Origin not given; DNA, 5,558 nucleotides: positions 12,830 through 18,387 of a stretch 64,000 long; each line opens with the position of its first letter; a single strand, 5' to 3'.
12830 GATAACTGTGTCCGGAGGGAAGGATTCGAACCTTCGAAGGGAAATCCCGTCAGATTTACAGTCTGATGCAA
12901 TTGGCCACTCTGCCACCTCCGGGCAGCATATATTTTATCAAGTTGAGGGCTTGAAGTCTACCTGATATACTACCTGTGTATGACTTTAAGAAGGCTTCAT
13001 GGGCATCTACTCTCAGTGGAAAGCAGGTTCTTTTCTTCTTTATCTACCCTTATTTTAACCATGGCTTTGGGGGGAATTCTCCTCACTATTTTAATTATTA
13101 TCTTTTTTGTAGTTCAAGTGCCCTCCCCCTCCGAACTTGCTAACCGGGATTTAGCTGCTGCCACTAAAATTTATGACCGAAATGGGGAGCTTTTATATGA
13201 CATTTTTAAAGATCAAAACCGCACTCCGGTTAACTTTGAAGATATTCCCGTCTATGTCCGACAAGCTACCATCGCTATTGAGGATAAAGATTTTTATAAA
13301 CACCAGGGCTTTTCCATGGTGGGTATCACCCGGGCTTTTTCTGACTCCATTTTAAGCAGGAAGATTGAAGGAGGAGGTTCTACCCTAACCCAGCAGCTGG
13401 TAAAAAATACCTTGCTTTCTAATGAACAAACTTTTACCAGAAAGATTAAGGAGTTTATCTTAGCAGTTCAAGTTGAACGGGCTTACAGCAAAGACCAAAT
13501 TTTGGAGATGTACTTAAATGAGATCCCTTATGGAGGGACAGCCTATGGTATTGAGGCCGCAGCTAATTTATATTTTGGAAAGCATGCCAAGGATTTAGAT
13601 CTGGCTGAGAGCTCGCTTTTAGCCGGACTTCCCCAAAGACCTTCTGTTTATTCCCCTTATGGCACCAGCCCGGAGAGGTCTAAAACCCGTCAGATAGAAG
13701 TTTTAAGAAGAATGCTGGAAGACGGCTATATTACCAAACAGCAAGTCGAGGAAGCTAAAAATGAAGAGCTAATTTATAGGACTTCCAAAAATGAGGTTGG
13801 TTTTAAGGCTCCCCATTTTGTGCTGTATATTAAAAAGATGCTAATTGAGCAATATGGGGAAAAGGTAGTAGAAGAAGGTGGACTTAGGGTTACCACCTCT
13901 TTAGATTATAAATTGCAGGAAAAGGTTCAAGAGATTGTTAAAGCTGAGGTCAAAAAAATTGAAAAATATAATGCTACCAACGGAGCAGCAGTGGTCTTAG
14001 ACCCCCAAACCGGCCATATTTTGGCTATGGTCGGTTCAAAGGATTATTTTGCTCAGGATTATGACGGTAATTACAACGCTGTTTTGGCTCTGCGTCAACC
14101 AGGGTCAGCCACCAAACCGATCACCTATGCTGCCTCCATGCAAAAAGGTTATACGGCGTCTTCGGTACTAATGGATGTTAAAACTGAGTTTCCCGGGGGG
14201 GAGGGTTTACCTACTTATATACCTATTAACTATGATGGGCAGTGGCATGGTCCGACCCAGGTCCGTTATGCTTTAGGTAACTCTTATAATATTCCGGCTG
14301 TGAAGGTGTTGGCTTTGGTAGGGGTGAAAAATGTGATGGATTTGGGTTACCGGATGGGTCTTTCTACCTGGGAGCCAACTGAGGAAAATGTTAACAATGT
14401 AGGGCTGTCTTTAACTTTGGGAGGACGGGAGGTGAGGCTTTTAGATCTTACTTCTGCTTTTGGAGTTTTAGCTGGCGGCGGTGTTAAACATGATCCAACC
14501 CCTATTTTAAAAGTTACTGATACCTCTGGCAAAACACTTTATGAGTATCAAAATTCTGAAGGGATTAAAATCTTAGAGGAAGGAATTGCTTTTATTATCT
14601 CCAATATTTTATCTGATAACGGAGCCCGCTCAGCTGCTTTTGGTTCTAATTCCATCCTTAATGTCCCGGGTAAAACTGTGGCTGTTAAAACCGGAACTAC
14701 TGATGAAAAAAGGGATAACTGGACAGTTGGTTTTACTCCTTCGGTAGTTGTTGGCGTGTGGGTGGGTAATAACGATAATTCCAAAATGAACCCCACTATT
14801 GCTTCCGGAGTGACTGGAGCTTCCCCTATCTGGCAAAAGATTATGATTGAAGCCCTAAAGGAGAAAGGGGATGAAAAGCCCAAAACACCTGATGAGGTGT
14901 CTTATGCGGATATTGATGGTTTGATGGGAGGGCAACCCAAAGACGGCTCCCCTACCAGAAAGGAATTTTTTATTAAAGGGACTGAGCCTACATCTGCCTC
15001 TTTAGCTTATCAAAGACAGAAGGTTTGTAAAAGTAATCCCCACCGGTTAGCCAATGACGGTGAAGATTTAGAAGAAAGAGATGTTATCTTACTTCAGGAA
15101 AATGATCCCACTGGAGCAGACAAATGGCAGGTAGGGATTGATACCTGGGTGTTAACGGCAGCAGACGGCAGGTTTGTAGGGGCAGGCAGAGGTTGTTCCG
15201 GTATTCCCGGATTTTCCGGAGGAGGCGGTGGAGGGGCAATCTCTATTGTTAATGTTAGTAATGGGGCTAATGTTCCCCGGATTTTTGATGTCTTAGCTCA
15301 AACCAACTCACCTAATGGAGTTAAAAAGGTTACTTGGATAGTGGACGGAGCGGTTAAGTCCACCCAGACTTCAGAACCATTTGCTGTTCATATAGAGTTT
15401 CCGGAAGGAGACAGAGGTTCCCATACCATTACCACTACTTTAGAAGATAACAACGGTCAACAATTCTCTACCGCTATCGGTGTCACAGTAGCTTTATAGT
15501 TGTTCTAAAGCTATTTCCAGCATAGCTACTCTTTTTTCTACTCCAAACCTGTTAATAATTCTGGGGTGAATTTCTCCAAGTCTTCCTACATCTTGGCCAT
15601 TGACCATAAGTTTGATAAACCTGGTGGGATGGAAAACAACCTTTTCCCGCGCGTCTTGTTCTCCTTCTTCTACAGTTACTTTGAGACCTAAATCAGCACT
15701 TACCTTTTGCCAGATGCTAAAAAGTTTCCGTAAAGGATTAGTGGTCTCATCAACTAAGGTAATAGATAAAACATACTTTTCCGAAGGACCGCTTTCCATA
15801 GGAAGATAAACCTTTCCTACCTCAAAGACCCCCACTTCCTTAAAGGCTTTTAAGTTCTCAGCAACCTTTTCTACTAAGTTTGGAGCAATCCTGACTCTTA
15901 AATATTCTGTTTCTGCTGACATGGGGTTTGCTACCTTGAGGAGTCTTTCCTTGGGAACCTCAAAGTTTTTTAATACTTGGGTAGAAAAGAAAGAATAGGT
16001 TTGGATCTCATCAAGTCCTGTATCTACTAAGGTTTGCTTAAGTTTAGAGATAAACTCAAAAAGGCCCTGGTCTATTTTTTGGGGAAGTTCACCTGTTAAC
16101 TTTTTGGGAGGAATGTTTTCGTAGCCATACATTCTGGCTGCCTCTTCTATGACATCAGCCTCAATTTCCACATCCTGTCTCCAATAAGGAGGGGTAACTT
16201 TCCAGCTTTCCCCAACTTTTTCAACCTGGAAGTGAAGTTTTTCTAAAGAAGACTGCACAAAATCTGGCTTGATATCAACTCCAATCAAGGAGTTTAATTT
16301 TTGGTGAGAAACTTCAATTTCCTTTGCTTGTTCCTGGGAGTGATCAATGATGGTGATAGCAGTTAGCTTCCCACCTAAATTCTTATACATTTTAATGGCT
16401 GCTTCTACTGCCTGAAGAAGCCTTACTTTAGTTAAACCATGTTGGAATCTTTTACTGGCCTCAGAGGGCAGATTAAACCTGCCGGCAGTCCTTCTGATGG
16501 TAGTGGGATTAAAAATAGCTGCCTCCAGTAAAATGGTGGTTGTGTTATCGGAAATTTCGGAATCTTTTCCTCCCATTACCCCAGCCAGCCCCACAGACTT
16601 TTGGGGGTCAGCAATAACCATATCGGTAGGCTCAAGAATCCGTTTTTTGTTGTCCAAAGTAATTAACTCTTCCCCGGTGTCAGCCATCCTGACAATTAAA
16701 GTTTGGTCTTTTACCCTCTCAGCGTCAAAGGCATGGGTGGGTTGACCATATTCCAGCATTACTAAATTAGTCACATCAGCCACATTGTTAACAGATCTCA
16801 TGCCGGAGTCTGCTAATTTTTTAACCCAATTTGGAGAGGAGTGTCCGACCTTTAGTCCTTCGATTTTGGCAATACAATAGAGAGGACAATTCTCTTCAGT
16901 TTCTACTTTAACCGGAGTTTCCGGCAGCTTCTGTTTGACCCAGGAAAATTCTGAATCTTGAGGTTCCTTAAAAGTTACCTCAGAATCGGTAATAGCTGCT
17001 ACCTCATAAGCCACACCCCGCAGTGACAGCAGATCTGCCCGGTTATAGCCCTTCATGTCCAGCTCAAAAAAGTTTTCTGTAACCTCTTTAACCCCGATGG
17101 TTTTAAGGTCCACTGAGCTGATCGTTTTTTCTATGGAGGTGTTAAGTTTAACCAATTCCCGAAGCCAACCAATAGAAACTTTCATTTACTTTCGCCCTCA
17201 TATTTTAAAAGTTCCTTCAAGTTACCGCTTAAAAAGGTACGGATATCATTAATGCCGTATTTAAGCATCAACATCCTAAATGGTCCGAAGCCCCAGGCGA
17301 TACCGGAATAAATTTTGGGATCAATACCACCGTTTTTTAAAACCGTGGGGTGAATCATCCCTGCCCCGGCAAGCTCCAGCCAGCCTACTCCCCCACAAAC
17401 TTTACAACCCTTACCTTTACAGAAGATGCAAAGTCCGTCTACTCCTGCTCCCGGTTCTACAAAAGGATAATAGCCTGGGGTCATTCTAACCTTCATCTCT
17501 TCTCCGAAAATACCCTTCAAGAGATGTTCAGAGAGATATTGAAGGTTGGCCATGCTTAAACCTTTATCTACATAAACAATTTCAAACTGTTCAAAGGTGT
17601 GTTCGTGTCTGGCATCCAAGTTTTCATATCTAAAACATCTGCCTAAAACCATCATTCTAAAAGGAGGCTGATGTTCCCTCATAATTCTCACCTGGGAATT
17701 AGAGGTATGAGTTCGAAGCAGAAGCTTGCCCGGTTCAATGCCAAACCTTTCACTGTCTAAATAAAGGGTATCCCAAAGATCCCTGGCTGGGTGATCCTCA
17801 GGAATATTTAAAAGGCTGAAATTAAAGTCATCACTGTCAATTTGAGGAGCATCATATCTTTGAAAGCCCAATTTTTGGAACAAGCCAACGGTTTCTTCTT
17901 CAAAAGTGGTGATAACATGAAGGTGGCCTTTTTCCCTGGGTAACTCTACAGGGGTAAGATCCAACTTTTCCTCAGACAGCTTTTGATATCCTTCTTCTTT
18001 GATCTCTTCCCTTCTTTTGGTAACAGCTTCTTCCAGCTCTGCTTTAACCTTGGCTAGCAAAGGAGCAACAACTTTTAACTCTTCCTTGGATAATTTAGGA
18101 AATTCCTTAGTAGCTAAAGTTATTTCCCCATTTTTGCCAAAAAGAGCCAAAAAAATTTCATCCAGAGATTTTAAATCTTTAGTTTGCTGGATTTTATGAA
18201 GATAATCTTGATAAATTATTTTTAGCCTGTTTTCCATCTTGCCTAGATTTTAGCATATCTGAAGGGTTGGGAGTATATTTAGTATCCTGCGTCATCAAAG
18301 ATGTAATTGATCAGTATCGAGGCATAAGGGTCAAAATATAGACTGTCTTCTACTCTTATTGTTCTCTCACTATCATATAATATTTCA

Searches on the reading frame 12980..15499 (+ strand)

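Call 61: search_protein_families(library=pfam, proteins=[window:12980-15499:+], max_evalue=0.0001)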
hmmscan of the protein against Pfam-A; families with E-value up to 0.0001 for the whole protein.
window:12980-15499:+ (839 aa): 3 families
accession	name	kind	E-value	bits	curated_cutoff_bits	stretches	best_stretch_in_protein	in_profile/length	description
PF00912.28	Transgly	-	1.7e-63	213.7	27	1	69-245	2-177/178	Transglycosylase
PF00905.27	Transpeptidase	-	3.3e-18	66.4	22.1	1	335-599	1-282/299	Penicillin binding protein transpeptidase domain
PF17957.7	Big_7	-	2.2e-07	31.9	24.1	1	754-818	3-69/70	Bacterial Ig domain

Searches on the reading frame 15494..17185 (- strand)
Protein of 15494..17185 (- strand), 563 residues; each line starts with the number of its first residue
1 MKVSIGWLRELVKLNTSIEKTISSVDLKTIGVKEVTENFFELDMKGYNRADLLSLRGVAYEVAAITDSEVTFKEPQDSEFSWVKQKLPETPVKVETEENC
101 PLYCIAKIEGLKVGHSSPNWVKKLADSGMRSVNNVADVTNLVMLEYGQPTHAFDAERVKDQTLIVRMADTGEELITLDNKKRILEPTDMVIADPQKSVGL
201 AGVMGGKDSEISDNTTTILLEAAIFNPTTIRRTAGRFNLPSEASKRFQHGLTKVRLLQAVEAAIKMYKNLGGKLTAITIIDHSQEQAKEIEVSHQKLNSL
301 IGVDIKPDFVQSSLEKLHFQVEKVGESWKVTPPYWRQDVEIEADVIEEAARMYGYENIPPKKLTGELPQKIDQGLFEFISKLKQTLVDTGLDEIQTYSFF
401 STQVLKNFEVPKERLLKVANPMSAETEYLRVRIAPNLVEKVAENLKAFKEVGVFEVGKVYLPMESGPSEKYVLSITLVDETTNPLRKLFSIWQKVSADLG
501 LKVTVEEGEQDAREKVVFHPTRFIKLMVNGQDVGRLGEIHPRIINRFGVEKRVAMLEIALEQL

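Call 61: search_protein_families(library=pfam, proteins=[window:15494-17185:-], max_evalue=0.0001)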
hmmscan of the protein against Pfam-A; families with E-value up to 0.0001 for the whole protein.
window:15494-17185:- (563 aa): 3 families
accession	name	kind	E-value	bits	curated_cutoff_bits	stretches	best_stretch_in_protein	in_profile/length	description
PF03483.22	B3_4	-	3.4e-56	190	29.3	1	100-271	2-173/174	B3/4 domain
PF17759.6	tRNA_synthFbeta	-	2.7e-36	125.5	22.4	1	358-560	1-214/214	Phenylalanyl tRNA synthetase beta chain CLM domain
PF03484.21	B5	-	7.9e-23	80.9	28.6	1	290-355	1-67/67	tRNA synthetase B5 domain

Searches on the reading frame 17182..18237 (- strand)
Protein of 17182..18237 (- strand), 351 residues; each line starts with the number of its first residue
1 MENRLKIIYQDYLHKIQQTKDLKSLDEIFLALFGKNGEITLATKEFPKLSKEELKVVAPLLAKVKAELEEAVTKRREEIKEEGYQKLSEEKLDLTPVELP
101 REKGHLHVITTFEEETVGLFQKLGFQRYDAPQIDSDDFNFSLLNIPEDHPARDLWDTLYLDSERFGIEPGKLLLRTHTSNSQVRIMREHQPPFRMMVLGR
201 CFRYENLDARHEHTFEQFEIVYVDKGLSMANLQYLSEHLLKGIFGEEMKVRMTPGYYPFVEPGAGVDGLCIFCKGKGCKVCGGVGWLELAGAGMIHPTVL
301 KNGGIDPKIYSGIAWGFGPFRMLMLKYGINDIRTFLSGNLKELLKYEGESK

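Call 62: search_protein_families(library=pfam, proteins=[window:17182-18237:-], max_evalue=0.0001)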
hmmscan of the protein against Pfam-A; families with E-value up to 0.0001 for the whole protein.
window:17182-18237:- (351 aa): 2 families
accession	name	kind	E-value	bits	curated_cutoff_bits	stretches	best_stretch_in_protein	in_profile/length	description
PF01409.25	tRNA-synt_2d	-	2.8e-78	263.2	19.8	1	98-343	8-243/246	tRNA synthetases class II core domain (F)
PF02912.23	Phe_tRNA-synt_N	-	4.7e-11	42.9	22.3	1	20-82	1-63/69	Aminoacyl tRNA synthetase class II, N-terminal domain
